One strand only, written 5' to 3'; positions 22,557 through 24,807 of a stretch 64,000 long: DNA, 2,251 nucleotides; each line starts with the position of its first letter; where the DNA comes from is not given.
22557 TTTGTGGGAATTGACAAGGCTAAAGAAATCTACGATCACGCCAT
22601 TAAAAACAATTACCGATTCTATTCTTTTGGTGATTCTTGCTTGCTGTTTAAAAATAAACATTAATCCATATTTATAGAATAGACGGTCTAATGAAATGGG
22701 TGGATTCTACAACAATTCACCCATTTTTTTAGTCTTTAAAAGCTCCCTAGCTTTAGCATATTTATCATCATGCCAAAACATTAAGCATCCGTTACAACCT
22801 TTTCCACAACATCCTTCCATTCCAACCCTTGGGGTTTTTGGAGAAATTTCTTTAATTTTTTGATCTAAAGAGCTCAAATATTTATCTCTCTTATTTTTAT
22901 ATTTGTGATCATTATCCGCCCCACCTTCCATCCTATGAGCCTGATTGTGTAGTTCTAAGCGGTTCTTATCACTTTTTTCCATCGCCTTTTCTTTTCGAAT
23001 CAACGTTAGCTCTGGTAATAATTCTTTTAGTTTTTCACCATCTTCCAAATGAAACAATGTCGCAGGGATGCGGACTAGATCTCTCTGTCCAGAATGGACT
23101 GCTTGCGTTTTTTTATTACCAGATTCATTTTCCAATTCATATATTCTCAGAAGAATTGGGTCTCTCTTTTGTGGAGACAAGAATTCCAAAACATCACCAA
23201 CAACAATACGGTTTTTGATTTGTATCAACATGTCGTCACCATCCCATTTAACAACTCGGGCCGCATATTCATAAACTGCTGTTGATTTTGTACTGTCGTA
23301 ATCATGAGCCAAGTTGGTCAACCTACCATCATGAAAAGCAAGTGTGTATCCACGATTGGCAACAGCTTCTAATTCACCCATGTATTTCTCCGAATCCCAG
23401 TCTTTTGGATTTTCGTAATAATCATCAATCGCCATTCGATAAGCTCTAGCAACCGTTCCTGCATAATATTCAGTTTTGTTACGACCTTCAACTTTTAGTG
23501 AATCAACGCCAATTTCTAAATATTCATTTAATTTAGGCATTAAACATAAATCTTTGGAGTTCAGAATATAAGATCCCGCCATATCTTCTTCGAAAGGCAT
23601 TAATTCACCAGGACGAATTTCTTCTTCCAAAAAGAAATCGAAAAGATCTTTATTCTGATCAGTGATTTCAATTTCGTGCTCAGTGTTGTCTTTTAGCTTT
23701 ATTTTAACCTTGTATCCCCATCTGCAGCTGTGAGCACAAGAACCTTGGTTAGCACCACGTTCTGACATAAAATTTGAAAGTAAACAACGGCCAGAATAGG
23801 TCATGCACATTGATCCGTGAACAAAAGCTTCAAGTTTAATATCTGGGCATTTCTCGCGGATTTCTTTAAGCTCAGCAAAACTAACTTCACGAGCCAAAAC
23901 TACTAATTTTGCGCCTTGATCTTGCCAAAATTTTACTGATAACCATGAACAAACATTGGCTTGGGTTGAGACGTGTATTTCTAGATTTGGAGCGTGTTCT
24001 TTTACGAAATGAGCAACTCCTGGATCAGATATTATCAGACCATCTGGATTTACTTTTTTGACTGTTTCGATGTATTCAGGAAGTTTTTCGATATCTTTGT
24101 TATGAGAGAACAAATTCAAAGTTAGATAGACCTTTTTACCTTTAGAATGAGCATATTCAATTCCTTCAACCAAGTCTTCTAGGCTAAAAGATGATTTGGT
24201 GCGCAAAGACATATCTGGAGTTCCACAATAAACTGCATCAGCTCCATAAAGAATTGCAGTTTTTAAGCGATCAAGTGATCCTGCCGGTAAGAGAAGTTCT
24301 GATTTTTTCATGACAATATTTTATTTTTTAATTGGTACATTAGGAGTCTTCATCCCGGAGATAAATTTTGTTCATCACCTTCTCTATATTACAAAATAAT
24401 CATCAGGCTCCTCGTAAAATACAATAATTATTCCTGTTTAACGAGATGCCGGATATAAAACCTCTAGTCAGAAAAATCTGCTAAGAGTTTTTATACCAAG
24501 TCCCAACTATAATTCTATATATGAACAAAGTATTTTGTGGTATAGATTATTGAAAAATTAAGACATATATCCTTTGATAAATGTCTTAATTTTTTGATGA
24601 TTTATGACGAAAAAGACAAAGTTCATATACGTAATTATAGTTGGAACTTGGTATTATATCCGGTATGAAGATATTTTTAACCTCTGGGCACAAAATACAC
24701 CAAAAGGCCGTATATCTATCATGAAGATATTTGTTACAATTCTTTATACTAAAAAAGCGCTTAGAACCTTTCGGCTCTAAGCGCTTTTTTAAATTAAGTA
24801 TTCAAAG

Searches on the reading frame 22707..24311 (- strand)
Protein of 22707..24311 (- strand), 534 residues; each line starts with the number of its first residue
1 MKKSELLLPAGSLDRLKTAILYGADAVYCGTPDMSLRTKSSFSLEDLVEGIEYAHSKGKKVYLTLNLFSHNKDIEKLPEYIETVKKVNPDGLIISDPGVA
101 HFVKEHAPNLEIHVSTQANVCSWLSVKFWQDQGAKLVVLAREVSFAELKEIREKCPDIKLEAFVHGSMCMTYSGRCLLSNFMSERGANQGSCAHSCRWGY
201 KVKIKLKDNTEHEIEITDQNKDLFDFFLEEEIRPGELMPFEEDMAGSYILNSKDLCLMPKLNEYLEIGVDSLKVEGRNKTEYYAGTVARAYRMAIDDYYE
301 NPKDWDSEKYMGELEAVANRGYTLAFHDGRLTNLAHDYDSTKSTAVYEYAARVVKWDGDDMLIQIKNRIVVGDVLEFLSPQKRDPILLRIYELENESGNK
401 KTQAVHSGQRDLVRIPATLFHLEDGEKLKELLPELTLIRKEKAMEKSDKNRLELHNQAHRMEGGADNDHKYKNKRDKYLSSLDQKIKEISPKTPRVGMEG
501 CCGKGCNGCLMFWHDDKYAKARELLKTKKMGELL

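Call 13: search_protein_families(library=pfam, proteins=[window:22707-24311:-])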
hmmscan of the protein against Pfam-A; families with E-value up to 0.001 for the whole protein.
window:22707-24311:- (534 aa): 2 families
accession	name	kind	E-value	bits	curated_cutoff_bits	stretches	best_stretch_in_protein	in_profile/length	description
PF01136.24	Peptidase_U32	-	6.8e-86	287.8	22.4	1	74-329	1-229/233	Peptidase family U32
PF16325.11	Peptidase_U32_C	-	8.7e-10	39.1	28.2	1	347-413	3-70/83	Peptidase family U32 C-terminal domain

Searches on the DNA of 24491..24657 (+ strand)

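Call 35: build_rna_model(alignment_id=A2)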
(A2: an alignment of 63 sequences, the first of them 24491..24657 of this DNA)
Model R1 built from alignment A2 (63 sequences, 222 columns); structure: RNAalifold consensus.
model positions 168; base pairs 23; branch points 0; effective number of sequences 54.94; information 0.59 bits per position. Calibrated on 0.2 Mb of random sequence (short: E-values are rough).
structure used (alignment columns):
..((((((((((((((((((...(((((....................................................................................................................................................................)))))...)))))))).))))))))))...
